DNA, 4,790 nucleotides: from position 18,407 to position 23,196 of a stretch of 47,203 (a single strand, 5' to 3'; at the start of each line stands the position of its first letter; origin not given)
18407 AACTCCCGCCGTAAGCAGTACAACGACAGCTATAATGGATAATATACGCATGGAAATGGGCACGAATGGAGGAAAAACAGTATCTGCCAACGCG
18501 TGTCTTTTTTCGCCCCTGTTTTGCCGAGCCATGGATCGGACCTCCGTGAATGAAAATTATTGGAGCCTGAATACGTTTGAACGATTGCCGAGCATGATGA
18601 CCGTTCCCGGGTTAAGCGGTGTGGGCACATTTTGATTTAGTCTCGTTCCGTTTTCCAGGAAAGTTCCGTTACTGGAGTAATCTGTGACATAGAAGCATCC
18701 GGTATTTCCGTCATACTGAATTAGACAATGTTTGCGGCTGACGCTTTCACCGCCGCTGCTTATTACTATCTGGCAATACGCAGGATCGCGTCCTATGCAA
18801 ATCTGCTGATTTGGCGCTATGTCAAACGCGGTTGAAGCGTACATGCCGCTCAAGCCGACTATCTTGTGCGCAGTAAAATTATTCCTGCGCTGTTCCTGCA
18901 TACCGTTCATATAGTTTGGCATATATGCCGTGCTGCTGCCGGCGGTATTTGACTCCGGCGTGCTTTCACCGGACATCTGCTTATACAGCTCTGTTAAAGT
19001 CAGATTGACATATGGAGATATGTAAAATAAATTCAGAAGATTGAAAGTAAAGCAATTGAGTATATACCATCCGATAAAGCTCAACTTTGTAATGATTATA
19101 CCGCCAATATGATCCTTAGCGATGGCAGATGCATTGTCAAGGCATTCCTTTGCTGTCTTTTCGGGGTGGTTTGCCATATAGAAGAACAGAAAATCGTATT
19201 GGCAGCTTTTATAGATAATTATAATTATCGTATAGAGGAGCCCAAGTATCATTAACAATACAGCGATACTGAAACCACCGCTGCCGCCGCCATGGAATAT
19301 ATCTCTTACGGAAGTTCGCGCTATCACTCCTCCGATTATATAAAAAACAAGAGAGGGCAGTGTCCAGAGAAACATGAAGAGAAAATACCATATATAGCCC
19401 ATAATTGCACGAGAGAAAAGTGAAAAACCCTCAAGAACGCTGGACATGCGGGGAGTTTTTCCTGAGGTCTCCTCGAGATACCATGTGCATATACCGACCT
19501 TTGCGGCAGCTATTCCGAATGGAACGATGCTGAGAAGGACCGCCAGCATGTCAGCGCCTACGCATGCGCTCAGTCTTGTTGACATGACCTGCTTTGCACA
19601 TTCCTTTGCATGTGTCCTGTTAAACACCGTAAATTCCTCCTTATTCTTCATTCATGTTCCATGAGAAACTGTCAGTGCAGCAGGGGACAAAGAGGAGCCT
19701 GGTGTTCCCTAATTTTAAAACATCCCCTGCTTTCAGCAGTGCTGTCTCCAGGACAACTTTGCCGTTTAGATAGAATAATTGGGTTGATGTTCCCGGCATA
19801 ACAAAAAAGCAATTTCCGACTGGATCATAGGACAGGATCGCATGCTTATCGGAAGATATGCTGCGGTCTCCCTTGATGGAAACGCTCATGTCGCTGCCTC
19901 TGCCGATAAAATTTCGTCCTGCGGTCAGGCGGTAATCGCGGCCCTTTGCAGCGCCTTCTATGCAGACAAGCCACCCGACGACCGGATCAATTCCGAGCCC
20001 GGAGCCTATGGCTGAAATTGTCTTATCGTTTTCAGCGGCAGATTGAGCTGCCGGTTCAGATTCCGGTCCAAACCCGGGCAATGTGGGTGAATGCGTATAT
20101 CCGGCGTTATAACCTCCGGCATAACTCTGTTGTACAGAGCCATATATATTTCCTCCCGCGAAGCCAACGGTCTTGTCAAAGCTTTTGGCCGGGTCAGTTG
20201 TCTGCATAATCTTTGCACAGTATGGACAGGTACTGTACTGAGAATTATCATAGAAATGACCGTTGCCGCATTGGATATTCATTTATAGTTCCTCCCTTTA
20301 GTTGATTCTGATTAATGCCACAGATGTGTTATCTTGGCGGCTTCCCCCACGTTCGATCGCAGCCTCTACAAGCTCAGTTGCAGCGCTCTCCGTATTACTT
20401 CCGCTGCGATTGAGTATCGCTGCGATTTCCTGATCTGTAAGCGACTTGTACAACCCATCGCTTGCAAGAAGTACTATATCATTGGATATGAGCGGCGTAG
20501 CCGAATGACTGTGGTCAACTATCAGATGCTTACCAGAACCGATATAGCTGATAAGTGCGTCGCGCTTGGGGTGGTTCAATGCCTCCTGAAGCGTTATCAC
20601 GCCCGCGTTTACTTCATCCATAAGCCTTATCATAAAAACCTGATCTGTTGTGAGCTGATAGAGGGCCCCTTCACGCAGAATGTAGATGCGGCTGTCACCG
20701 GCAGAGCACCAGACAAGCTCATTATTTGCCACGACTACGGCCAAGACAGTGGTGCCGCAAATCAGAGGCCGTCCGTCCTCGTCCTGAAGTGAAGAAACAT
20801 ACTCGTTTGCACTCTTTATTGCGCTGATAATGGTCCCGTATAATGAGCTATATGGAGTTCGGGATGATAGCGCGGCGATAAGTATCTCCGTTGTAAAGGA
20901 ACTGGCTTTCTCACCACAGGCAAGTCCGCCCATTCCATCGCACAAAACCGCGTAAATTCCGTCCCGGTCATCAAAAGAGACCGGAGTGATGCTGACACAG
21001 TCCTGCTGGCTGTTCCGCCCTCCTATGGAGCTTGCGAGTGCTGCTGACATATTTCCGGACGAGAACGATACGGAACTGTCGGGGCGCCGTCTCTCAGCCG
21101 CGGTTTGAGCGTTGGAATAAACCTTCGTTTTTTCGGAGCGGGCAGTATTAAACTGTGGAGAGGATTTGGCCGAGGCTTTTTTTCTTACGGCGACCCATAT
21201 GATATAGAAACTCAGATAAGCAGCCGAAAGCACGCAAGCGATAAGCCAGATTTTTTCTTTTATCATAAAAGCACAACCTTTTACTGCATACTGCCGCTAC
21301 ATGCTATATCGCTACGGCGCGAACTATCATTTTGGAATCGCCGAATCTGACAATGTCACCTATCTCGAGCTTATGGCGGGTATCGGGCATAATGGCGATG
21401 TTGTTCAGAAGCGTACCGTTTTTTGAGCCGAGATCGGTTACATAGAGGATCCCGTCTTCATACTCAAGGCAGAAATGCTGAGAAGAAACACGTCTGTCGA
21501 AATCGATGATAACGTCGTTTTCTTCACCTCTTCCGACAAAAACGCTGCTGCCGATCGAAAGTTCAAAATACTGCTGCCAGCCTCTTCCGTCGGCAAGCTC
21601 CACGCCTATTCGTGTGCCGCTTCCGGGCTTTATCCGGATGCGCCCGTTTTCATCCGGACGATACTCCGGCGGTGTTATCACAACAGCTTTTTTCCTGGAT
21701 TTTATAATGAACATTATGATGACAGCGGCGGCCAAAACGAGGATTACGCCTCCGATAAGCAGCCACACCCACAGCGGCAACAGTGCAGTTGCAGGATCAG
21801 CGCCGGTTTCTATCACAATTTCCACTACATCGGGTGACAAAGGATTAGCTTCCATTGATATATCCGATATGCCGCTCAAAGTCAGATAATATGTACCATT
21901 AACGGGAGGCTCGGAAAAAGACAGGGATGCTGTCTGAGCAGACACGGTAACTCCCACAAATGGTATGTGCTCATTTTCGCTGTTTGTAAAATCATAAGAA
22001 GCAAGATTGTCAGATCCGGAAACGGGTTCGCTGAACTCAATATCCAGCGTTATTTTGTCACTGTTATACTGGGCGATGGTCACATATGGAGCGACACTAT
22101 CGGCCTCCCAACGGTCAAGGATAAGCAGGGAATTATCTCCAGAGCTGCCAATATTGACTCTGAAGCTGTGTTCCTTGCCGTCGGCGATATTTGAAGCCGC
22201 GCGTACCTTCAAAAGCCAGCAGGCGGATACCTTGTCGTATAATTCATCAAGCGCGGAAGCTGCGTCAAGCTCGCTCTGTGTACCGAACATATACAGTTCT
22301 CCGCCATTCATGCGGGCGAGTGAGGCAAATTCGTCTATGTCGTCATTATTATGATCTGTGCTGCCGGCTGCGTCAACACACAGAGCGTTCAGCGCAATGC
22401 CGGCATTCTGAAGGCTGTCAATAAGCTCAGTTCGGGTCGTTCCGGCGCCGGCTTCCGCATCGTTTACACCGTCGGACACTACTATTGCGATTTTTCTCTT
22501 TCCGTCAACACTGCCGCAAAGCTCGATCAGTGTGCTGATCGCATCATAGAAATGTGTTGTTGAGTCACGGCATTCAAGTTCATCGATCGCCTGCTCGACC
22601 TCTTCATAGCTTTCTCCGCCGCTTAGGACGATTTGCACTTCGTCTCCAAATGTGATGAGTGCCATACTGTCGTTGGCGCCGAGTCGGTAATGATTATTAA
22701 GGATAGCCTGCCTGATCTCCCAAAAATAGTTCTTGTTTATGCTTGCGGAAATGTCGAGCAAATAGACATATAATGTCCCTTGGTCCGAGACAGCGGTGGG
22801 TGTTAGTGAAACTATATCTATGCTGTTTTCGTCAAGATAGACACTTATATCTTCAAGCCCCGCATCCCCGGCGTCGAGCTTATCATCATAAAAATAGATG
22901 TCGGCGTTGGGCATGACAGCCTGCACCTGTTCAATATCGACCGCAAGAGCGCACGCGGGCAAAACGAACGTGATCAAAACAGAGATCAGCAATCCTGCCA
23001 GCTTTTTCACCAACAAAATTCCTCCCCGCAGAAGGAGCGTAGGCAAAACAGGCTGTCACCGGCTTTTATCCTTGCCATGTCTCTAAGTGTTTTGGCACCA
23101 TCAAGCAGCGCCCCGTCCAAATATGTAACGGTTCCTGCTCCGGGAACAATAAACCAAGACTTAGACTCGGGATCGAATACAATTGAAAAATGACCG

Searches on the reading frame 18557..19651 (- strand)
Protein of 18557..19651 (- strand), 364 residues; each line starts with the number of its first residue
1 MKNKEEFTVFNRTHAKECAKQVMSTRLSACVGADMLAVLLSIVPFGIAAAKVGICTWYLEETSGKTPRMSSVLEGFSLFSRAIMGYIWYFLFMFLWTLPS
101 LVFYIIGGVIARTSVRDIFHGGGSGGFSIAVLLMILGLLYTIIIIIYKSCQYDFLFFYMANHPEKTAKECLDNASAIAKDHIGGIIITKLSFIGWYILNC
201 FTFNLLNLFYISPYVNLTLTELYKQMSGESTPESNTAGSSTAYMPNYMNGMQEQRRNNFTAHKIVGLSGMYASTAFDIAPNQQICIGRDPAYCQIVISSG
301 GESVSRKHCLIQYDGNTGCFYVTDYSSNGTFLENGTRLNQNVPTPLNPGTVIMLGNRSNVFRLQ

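Call 5: search_protein_families(library=pfam, proteins=[window:18557-19651:-], max_evalue=10)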
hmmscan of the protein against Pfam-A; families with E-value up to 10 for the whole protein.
window:18557-19651:- (364 aa): 5 families
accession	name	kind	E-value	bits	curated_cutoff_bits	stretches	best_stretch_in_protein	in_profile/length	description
PF00498.31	FHA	-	2.7e-17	63.4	20.7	1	285-355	2-67/67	FHA domain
PF06161.16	DUF975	-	1.9e-13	51.3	34.8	1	47-227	62-240/243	Protein of unknown function (DUF975)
PF20214.3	DUF6574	-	0.015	15.1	27.1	1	16-102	60-147/265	Family of unknown function (DUF6574)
PF06195.18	DUF996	-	0.042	14.5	31.3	1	36-145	31-128/138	Protein of unknown function (DUF996)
PF20403.5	DUF6693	-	4.5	8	31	1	14-49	51-86/104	Family of unknown function (DUF6693)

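Call 10: search_protein_families(library=ncbifam, proteins=[window:18557-19651:-], max_evalue=0.01)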
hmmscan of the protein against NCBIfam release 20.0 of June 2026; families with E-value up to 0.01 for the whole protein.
window:18557-19651:- (364 aa): 2 families
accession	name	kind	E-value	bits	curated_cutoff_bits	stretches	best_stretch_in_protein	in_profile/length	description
TIGR03354.1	VI_FHA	hypoth_equivalog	2.4e-11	44.1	120.25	1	281-356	23-96/420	type VI secretion system-associated FHA domain protein TagH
NF049868.1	FhaB_Rv0019c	equivalog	1.1e-08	35.3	125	1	205-356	12-153/158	FHA domain-containing protein FhaB/FipA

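Call 80: search_protein_families(library=padloc, proteins=[window:18557-19651:-], max_evalue=0.001)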
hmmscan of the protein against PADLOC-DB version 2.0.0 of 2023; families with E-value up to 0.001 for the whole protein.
window:18557-19651:- (364 aa): 0 families

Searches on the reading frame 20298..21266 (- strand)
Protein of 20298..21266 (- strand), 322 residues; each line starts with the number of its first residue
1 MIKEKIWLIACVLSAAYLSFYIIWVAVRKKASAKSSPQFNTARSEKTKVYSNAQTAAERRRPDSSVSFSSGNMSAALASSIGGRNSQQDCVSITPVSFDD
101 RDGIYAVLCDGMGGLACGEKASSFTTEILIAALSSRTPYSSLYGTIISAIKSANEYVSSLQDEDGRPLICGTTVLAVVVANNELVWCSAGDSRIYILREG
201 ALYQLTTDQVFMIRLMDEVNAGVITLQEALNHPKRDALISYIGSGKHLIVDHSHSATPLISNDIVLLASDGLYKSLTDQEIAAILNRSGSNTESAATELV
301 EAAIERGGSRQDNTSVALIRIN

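Call 3: search_protein_families(library=pfam, proteins=[window:20298-21266:-], max_evalue=0.1)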
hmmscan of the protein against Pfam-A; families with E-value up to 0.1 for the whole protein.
window:20298-21266:- (322 aa): 3 families
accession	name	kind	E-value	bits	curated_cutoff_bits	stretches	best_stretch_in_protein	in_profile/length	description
PF00481.26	PP2C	-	4.9e-14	53.1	20.3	2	98-209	30-140/255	Protein phosphatase 2C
PF13672.11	PP2C_2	-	3.2e-10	40.4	24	1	85-282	10-185/209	Protein phosphatase 2C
PF07228.17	SpoIIE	-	0.00011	22.6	25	0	255-321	116-191/192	Stage II sporulation protein E (SpoIIE)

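Call 80: search_protein_families(library=padloc, proteins=[window:20298-21266:-], max_evalue=0.001)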
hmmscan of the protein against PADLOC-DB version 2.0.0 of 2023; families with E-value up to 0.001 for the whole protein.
window:20298-21266:- (322 aa): 0 families

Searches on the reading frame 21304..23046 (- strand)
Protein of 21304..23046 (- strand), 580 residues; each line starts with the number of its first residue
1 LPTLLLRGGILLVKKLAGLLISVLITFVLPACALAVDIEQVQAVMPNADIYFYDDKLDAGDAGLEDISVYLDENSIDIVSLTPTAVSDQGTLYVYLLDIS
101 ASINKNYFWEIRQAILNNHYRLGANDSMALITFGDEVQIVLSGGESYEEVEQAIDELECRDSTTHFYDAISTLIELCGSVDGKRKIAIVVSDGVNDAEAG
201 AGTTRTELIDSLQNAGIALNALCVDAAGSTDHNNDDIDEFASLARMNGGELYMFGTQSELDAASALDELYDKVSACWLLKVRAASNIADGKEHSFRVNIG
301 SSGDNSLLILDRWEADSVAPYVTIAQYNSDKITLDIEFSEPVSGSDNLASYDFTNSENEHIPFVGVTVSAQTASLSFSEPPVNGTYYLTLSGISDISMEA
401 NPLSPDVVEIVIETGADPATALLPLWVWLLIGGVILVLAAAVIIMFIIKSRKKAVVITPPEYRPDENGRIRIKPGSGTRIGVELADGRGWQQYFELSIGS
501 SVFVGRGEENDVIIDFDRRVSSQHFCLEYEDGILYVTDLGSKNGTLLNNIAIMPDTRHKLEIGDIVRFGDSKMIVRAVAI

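Call 3: search_protein_families(library=pfam, proteins=[window:21304-23046:-], max_evalue=0.1)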
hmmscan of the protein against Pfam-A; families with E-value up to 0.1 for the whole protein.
window:21304-23046:- (580 aa): 7 families
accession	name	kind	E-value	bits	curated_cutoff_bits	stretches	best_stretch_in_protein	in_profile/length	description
PF00498.31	FHA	-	5.7e-17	62.3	20.7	1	503-569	2-67/67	FHA domain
PF00092.34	VWA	-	1.5e-12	48.5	23.8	1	94-248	3-155/174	von Willebrand factor type A domain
PF13519.12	VWA_2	-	4.1e-10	40.7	27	1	94-193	2-106/107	von Willebrand factor type A domain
PF16697.10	Yop-YscD_cpl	-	5.1e-09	36.7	33.2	1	499-576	16-91/94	Inner membrane component of T3SS, cytoplasmic domain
PF05762.20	VWA_CoxE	-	0.00024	21.1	26.4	1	93-220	59-183/222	VWA domain containing CoxE-like protein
PF13205.12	Big_5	-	0.028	15.6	23.6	0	333-402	24-94/105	Bacterial Ig-like domain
PF01882.25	DUF58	-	0.065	12.9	23.4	0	119-196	70-146/216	Protein of unknown function DUF58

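Call 80: search_protein_families(library=padloc, proteins=[window:21304-23046:-], max_evalue=0.001)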
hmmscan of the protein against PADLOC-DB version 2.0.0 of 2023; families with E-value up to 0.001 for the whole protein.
window:21304-23046:- (580 aa): 0 families
